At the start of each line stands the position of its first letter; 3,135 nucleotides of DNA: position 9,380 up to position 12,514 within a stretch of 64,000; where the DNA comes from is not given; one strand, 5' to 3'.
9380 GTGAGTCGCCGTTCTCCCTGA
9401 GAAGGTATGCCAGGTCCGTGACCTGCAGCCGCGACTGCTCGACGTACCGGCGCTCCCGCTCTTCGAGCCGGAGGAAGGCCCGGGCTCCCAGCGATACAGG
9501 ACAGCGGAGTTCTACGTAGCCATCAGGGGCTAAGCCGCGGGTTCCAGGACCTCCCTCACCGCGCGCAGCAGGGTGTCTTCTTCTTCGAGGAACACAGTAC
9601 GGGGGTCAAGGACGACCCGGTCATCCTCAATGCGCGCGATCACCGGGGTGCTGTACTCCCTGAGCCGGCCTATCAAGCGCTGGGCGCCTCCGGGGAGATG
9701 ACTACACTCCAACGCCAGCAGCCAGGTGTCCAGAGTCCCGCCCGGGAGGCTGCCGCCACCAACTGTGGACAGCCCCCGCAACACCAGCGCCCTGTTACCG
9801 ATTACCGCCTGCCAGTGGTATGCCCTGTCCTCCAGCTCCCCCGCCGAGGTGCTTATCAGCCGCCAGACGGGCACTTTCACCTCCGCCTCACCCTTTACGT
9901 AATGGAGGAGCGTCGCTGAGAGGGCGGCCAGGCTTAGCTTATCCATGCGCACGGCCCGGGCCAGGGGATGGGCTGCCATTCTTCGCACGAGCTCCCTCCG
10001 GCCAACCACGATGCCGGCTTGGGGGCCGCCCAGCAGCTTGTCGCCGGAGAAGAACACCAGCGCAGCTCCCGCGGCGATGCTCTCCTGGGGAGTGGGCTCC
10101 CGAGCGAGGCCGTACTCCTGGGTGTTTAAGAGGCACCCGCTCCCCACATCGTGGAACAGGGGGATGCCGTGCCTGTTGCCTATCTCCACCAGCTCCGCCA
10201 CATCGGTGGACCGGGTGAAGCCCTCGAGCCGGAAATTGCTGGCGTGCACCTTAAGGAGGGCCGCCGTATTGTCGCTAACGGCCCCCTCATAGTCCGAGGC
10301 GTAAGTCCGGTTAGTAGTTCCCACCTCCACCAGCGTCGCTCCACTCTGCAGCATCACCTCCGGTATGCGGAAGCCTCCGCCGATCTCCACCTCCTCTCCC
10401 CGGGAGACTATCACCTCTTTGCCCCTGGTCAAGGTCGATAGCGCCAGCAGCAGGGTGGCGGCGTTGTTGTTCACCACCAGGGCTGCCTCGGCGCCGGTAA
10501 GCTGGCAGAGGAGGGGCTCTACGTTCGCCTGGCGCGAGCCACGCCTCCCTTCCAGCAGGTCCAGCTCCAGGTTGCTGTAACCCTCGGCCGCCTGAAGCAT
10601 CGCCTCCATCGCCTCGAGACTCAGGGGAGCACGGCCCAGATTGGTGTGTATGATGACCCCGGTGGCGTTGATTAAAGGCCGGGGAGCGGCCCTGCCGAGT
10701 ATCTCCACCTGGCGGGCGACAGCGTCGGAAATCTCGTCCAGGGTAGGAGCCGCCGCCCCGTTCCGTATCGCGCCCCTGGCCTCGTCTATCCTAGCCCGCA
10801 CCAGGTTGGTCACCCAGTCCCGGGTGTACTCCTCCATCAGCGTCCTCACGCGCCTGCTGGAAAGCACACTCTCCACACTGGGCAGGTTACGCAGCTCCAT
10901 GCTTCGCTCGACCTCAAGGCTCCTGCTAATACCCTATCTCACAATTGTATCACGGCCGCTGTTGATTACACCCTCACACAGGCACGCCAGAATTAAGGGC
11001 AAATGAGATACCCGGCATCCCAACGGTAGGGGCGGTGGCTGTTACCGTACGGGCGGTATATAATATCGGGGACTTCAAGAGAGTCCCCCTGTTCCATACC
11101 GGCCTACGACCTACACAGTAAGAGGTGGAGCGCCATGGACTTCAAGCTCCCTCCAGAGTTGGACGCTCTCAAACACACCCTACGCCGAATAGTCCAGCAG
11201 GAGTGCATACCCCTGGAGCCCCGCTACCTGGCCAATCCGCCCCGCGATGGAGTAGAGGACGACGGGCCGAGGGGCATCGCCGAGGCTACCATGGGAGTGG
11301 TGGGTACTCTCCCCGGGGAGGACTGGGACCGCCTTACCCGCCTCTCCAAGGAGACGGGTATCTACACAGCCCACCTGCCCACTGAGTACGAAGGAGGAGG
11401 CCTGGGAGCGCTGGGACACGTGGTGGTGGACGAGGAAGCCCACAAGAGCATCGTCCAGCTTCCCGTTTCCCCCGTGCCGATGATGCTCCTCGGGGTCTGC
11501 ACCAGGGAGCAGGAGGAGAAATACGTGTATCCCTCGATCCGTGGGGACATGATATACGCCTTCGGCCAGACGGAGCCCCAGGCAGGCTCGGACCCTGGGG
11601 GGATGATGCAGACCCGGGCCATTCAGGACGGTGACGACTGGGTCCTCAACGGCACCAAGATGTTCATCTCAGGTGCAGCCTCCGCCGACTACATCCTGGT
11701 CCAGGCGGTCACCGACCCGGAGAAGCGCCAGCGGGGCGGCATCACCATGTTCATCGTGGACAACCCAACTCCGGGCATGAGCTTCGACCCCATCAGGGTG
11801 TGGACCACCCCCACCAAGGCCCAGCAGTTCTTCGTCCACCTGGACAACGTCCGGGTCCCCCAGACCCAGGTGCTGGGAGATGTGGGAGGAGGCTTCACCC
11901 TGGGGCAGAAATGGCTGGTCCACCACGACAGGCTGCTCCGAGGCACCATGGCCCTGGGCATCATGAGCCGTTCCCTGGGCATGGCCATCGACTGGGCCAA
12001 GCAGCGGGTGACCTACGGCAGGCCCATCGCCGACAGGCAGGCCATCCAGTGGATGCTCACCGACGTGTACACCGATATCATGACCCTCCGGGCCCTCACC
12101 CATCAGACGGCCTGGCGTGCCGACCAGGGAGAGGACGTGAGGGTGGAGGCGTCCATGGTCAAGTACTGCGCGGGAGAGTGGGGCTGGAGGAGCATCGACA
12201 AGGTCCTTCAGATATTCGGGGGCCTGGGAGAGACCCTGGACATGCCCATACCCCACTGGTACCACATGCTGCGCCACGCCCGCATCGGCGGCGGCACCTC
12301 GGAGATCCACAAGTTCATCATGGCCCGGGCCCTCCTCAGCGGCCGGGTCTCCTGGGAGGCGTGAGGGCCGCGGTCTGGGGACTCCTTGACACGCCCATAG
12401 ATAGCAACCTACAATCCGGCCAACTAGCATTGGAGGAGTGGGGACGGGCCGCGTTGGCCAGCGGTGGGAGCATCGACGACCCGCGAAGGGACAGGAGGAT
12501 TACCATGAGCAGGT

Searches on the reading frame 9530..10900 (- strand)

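Call 73: search_protein_families(library=pfam, proteins=[window:9530-10900:-], max_evalue=0.01)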
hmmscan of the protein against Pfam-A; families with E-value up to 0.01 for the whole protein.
window:9530-10900:- (456 aa): 4 families
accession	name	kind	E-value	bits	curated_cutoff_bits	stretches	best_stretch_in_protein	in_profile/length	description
PF03841.19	SelA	-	5.2e-135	450.6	22.8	1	76-436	1-366/367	L-seryl-tRNA selenium transferase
PF12390.13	Se-cys_synth_N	-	5.3e-08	33.3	22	1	3-42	1-40/40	Selenocysteine synthase N terminal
PF01041.23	DegT_DnrJ_EryC1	-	6.6e-06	26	19.8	1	120-255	22-149/360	DegT/DnrJ/EryC1/StrS aminotransferase family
PF01053.26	Cys_Met_Meta_PP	-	0.00084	18.4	27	1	124-261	54-176/381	Cys/Met metabolism PLP-dependent enzyme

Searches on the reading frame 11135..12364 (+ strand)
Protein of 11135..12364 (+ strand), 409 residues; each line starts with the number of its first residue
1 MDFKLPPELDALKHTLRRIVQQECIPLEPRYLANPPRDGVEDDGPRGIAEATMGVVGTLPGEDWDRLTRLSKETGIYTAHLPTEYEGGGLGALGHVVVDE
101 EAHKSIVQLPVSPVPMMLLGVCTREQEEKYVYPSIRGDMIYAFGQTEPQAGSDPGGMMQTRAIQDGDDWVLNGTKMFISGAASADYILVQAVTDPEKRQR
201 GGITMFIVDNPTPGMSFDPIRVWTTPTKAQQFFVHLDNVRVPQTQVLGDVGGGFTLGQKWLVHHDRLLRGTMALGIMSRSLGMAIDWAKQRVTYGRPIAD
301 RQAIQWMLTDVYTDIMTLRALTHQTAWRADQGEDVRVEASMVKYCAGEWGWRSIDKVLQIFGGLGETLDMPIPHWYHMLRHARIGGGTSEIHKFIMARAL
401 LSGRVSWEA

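Call 73: search_protein_families(library=pfam, proteins=[window:11135-12364:+], max_evalue=0.01)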
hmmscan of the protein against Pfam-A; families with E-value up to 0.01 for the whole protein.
window:11135-12364:+ (409 aa): 4 families
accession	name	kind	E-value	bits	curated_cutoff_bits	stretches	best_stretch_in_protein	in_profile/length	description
PF00441.29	Acyl-CoA_dh_1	-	1e-36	126.8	22.4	1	253-401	3-150/150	Acyl-CoA dehydrogenase, C-terminal domain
PF02770.24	Acyl-CoA_dh_M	-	4e-21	75.4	33.3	1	142-221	1-79/97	Acyl-CoA dehydrogenase, middle domain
PF08028.16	Acyl-CoA_dh_2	-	2e-08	35.1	22.7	1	270-371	4-115/134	Acyl-CoA dehydrogenase, C-terminal domain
PF02771.21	Acyl-CoA_dh_N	-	6.4e-06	26.9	22.9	1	68-137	37-112/113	Acyl-CoA dehydrogenase, N-terminal domain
